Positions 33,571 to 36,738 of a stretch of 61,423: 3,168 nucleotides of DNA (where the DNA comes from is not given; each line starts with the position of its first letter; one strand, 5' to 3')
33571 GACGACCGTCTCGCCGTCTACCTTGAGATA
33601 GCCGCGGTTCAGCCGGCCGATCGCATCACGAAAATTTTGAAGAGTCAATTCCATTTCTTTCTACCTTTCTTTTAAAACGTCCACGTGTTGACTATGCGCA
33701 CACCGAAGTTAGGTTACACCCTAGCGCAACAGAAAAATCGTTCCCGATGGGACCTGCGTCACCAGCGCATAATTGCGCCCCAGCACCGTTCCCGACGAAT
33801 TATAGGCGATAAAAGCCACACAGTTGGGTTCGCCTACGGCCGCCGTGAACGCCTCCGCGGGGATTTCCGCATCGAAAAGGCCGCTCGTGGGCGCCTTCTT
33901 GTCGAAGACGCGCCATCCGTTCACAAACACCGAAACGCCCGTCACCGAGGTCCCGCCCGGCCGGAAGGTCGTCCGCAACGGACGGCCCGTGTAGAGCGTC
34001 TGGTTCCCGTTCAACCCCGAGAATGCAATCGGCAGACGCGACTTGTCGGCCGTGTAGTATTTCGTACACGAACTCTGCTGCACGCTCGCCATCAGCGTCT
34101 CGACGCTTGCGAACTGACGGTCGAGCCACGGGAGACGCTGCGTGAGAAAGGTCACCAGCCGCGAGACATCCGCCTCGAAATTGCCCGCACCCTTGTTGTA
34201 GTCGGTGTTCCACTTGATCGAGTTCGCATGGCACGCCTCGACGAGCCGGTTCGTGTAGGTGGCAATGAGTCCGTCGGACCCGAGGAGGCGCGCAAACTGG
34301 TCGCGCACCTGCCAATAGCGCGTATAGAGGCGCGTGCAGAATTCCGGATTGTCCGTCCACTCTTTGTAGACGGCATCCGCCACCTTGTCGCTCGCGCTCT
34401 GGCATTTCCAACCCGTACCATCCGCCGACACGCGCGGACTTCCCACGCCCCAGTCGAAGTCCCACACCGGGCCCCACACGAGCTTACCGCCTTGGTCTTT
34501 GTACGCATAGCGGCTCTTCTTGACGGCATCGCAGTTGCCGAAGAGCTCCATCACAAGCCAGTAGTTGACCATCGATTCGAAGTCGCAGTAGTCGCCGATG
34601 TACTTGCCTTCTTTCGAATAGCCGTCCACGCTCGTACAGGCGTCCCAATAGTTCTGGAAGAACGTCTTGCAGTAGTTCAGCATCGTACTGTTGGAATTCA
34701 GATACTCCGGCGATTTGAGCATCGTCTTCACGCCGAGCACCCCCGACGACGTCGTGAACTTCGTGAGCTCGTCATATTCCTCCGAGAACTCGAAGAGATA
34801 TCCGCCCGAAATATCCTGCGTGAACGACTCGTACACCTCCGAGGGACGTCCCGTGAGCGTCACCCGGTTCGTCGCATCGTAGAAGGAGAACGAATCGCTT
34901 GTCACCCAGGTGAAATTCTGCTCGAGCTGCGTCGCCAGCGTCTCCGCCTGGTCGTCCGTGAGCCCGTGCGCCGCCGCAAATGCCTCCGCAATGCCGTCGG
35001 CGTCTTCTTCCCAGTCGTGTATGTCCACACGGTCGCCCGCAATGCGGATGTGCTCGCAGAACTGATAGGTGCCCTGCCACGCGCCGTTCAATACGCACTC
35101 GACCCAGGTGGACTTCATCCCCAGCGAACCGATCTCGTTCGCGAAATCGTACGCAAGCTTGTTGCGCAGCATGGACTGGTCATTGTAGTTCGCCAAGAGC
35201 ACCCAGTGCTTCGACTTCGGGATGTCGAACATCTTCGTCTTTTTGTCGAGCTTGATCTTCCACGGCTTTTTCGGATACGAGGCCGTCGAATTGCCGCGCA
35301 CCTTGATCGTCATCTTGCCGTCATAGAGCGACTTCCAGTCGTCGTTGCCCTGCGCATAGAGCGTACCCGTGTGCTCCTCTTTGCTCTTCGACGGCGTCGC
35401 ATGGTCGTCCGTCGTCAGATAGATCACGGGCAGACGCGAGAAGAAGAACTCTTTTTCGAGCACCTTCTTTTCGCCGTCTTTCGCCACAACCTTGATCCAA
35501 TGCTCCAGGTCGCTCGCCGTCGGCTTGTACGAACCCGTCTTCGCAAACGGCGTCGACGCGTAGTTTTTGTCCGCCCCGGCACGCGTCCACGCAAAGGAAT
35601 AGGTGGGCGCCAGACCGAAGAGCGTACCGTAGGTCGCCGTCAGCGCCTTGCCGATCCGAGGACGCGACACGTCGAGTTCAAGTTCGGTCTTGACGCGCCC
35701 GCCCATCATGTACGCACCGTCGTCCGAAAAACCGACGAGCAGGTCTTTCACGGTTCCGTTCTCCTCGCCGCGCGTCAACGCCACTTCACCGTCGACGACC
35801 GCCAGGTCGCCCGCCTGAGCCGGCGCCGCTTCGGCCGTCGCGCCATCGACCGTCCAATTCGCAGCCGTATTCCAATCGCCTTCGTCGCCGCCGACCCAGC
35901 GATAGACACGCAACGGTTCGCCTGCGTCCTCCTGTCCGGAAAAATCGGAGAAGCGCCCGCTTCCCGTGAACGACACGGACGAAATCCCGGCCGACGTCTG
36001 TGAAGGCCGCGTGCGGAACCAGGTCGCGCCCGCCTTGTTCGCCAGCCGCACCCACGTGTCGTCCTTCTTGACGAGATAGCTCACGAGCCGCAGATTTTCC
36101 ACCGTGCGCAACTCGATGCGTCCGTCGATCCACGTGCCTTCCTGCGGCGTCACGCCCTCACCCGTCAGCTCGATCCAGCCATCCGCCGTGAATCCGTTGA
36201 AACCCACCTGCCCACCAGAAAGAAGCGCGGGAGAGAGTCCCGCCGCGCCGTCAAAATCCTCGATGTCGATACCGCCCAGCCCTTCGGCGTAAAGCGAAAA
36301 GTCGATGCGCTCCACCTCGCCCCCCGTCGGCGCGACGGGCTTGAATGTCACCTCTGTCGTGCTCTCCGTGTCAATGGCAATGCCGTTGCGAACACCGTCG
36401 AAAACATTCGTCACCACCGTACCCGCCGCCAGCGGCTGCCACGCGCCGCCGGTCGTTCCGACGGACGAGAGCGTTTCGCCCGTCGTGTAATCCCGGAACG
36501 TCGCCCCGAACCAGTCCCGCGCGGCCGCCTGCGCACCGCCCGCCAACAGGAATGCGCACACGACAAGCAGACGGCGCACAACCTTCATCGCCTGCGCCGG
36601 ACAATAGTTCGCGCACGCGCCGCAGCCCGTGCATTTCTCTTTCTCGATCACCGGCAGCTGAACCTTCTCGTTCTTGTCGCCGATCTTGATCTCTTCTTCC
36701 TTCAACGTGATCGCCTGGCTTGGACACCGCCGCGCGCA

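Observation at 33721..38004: One uninterrupted ORF fuses a NapH/NapG-like polyferredoxin to a lectin-like + CotH-kinase exoprotein, with an internal signal-peptide-like restart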

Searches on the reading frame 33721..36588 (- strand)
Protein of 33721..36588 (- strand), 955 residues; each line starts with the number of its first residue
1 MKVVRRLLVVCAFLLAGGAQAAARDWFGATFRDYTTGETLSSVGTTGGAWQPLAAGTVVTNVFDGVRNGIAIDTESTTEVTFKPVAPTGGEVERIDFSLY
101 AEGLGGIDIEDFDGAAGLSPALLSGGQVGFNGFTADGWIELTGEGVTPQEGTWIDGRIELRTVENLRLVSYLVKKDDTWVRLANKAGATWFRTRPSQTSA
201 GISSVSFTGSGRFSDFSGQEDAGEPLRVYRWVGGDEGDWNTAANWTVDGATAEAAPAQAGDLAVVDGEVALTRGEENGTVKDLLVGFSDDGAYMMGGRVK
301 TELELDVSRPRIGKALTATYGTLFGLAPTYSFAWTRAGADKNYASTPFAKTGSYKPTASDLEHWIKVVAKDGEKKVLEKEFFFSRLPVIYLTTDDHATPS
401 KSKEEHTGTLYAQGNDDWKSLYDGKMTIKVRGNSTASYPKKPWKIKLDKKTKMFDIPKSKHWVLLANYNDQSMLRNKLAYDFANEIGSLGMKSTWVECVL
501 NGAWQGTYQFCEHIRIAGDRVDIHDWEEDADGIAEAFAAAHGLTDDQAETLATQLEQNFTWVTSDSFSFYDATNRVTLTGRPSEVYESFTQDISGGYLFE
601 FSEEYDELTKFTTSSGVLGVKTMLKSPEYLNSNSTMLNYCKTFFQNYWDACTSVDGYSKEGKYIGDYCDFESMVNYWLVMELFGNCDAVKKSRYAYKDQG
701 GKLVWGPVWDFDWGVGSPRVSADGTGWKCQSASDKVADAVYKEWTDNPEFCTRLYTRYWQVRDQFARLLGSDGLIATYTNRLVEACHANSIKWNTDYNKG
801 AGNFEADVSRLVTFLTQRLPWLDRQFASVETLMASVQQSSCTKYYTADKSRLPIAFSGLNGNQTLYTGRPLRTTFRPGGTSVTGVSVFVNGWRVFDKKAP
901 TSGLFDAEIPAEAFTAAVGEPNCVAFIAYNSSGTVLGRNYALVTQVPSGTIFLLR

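Call 5: search_protein_families(library=ncbifam, proteins=[window:33721-36588:-], max_evalue=0.01)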
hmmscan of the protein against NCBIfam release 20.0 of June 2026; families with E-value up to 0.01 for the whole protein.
window:33721-36588:- (955 aa): 0 families

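Call 13: find_homologous_proteins(query=window:33724-36588:-, max_evalue=0.00001)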
Query window:33724-36588:- (955 aa): 406 proteins with E <= 0.00001 among 8000 candidates; the best 120 are listed.
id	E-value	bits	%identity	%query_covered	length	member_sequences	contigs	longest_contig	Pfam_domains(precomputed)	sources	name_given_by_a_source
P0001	0.0e+0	2170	98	100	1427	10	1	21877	PF14697.12,PF12801.13,PF12837.13,PF13484.12,PF12838.13,PF08757.18,PF12797.13,PF00037.33,PF25160.2,PF13237.12,PF13183.12,PF13187.12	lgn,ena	-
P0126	0.0e+0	1632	74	99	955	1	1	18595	PF08757.18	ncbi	-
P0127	0.0e+0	1527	70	98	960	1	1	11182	PF08757.18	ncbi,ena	-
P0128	0.0e+0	1524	69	100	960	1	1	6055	PF08757.18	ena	-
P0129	0.0e+0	1524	69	100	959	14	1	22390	PF08757.18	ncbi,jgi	jgi:spore coat protein CotH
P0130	0.0e+0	1521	69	100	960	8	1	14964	PF08757.18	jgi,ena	-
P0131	0.0e+0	1511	69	100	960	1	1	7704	PF08757.18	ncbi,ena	-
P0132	0.0e+0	1509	71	97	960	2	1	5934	PF08757.18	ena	-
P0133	0.0e+0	1441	65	99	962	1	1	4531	PF08757.18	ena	-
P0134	0.0e+0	1397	66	99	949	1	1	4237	PF08757.18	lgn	-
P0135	0.0e+0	1359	64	98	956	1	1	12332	PF08757.18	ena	-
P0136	0.0e+0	1358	62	100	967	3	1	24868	PF08757.18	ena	-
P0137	0.0e+0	1347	63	99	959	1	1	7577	PF08757.18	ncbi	-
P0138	0.0e+0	1334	61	99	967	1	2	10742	PF08757.18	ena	-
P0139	0.0e+0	1334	63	97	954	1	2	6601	PF08757.18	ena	-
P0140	0.0e+0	1331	62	100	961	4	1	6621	PF08757.18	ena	-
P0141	0.0e+0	1330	61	99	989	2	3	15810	PF08757.18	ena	-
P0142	0.0e+0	1326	62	98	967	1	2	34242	PF08757.18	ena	-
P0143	0.0e+0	1317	62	100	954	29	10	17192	PF08757.18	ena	-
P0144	0.0e+0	1313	61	100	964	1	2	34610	PF08757.18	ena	-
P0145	0.0e+0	1303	61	100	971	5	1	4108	PF08757.18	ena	-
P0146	0.0e+0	1300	62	100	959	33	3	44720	PF08757.18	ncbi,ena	-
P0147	0.0e+0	1299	60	100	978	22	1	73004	PF08757.18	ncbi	-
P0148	0.0e+0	1286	60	99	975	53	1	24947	PF08757.18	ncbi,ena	-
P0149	0.0e+0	1284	61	100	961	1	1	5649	PF08757.18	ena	-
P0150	0.0e+0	1277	60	100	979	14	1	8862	PF08757.18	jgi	-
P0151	0.0e+0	1274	61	100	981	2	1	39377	PF08757.18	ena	-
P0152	0.0e+0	1263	60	99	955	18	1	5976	PF08757.18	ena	-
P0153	0.0e+0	1262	60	100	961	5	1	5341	PF08757.18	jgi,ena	-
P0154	0.0e+0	1246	58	99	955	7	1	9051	PF08757.18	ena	-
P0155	0.0e+0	1236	59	99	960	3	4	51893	PF08757.18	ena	-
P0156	0.0e+0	1216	58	100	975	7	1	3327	PF08757.18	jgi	jgi:hypothetical protein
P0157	0.0e+0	1197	57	100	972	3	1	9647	PF08757.18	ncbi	-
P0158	0.0e+0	1031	67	68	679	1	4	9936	PF08757.18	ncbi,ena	-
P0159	3.1e-284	964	60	77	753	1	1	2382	PF08757.18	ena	-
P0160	2.8e-254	865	45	99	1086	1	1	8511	PF08757.18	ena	-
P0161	2.4e-251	855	69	57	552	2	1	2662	PF08757.18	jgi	-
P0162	2.4e-240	819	69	55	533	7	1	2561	PF08757.18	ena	-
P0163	4.8e-235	801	45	98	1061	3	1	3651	PF08757.18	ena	-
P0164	3.5e-230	785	45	98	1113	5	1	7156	PF08757.18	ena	-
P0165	1.3e-227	777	44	97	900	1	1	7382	PF08757.18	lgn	-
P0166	3.1e-225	769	44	97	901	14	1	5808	PF08757.18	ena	-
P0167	3.8e-223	762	44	99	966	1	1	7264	PF08757.18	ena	-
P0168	5.7e-222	758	42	100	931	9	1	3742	PF08757.18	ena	-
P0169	2.0e-221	756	44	98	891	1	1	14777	PF08757.18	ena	-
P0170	6.3e-218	745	42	98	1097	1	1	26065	PF08757.18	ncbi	-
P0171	6.9e-217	741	44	89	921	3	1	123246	PF08757.18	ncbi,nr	ncbi:MAG: CotH kinase family protein [Kiritimatiellae bacterium]|nr:CotH kinase family protein [Kiri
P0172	9.9e-216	737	45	89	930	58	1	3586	PF08757.18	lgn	-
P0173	1.1e-214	734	44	93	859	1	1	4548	PF08757.18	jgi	-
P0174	3.0e-214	732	41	100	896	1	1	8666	PF08757.18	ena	-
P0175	6.1e-214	731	43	99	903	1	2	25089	PF08757.18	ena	-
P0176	6.4e-214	731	44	96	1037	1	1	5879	PF08757.18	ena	-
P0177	1.5e-209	717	42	98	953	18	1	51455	PF08757.18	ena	-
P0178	5.2e-208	712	43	96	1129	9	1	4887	PF08757.18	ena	-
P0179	8.3e-207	708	42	99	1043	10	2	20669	PF08757.18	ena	-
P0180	9.0e-207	708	42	97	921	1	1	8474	PF08757.18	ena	-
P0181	1.1e-203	698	41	97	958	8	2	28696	PF08757.18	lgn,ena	-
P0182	1.8e-203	697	42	98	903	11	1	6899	PF08757.18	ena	-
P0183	3.9e-201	689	44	87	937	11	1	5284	PF08757.18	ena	-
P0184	6.8e-201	688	44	86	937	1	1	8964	PF08757.18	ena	-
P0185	2.1e-200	687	42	98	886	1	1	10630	PF08757.18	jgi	-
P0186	2.5e-199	683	42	89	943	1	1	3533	PF08757.18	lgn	-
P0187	2.5e-199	683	41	97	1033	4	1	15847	PF08757.18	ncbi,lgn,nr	ncbi:MAG: CotH kinase family protein [Kiritimatiellae bacterium]|nr:CotH kinase family protein [Kiri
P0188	6.0e-197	675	49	67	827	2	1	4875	PF08757.18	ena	-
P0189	2.1e-196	673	40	98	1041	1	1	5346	PF08757.18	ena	-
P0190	2.4e-196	673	42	97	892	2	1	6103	PF08757.18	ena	-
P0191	2.6e-195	670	41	97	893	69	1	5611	PF08757.18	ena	-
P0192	3.1e-195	670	41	99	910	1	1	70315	PF08757.18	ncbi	-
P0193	1.5e-194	667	41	97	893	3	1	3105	PF08757.18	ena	-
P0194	2.0e-194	667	44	87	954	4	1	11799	PF08757.18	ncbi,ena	-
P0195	4.7e-194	666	44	86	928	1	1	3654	PF08757.18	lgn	-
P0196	5.0e-194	666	40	99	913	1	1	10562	PF08757.18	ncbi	-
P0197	6.3e-194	665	43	85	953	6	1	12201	PF08757.18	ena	-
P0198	1.3e-193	664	40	99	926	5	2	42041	PF08757.18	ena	-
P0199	2.0e-193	664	39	100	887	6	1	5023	PF08757.18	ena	-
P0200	2.1e-193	663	43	88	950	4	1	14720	PF08757.18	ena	-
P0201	1.5e-192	661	40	97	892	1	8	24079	PF08757.18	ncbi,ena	-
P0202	3.6e-192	659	40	97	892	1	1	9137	PF08757.18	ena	-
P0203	4.4e-192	659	40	97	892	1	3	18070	PF08757.18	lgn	-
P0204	4.7e-192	659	43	87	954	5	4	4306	PF08757.18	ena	-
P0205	9.4e-192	658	46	76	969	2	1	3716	PF08757.18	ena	-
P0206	4.0e-191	656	42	87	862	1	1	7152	PF08757.18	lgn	-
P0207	6.9e-191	655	40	97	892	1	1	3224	PF08757.18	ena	-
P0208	9.8e-191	655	40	97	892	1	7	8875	PF08757.18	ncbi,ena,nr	ncbi:MAG: CotH kinase family protein [Kiritimatiellae bacterium]|nr:CotH kinase family protein [Kiri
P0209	1.2e-188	648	39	98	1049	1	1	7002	PF08757.18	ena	-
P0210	1.3e-188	648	40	97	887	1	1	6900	PF08757.18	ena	-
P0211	1.5e-187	644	40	91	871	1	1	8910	PF08757.18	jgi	-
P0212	7.7e-186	638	38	97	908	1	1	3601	PF08757.18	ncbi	-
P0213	1.6e-185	637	42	85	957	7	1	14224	PF08757.18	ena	-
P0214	2.4e-185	637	38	99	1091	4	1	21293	PF08757.18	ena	-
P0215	3.2e-184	633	39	99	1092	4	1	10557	PF08757.18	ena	-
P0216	1.0e-182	628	40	95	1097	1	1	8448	PF08757.18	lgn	-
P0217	1.4e-181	624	46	70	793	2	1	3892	PF08757.18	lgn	-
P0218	2.8e-180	620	39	100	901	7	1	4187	PF08757.18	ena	-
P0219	3.1e-178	613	45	75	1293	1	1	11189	PF08757.18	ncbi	-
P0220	1.1e-176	608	44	76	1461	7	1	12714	PF08757.18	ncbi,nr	ncbi:MAG: CotH kinase family protein [Kiritimatiellae bacterium]|nr:CotH kinase family protein [Kiri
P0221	1.6e-176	608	47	66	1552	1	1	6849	PF08757.18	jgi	-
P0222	2.9e-176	607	55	52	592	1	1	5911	PF08757.18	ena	-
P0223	6.4e-175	602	39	100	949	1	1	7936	PF08757.18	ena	-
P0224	6.0e-173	596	36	98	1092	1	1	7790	PF08757.18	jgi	-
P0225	1.6e-170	588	42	72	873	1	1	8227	PF08757.18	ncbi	-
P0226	2.6e-169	584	41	89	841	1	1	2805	PF08757.18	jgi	-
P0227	7.0e-168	579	38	93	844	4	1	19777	PF08757.18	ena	-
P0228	9.5e-168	579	44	65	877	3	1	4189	PF08757.18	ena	-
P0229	2.2e-164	567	37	100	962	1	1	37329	PF08757.18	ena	-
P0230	1.0e-163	565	40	71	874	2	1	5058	PF08757.18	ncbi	-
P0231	1.1e-159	552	37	100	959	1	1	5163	PF08757.18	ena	-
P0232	3.1e-159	550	37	87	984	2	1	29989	PF08757.18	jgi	-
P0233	3.6e-158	547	47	58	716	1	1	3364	PF08757.18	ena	-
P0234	5.7e-157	543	42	78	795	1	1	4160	PF08757.18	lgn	-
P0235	1.6e-154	535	37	100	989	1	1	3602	PF08757.18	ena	-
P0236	6.3e-153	529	39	79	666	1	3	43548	PF08757.18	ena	-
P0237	5.2e-152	526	39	79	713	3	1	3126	PF08757.18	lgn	-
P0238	6.7e-152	526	45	60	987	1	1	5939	PF08757.18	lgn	-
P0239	4.0e-151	524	46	56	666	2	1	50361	PF08757.18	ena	-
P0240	9.8e-151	522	46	60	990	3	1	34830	PF08757.18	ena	-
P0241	1.6e-150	522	35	100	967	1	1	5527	PF08757.18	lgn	-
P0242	2.1e-150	521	40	78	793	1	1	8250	PF08757.18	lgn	-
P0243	7.6e-150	519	45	56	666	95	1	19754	PF08757.18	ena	-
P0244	1.9e-149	518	46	56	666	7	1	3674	PF08757.18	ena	-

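Call 17: find_encoding_contigs(protein=P0126, flank=8000, max_places=3)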
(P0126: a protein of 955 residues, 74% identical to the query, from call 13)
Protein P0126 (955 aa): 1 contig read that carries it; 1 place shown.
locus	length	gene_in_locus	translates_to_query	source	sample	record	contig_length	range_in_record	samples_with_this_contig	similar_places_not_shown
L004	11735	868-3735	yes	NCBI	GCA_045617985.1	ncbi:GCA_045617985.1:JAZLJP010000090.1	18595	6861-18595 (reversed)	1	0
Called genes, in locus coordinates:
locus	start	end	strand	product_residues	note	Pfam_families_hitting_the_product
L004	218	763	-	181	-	PF01863:YgjP-like, PF10263:SprT-like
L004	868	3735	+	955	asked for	PF08757:CotH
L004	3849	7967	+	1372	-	PF01636:APH (weak), PF03109:ABC1 (weak)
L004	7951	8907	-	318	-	PF00749:tRNA-synt_1c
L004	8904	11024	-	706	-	PF08531:Bac_rhamnosid_N (faint), PF05592:Bac_rhamnosid, PF17389:Bac_rhamnosid6H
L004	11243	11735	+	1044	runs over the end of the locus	-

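Call 62: search_solved_structures(query=window:33724-36588:-, max_evalue=0.001, show_alignments=1)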
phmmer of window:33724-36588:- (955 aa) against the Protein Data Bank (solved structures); distinct sequences matched with E-value up to 0.001: 1.
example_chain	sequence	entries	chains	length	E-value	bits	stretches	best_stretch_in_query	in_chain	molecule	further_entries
5jd9_A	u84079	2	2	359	3.5e-05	25.5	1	427-513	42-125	Spore coat protein H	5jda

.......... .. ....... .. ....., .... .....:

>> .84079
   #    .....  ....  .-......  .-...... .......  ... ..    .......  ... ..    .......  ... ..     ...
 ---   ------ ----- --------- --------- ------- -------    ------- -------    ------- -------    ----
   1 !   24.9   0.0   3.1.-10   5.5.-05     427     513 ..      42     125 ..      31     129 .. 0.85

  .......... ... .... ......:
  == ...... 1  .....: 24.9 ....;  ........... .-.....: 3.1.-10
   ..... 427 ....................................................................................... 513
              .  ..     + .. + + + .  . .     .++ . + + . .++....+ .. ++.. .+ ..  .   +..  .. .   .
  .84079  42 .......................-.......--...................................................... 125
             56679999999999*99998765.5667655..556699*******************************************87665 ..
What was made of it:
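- On CotH kinase family (PF08757): 5JD9 at E 3.5e-5 (call 62).
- Checked: There is weak sequence similarity to the solved CotH structure 5JD9 (call 62).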
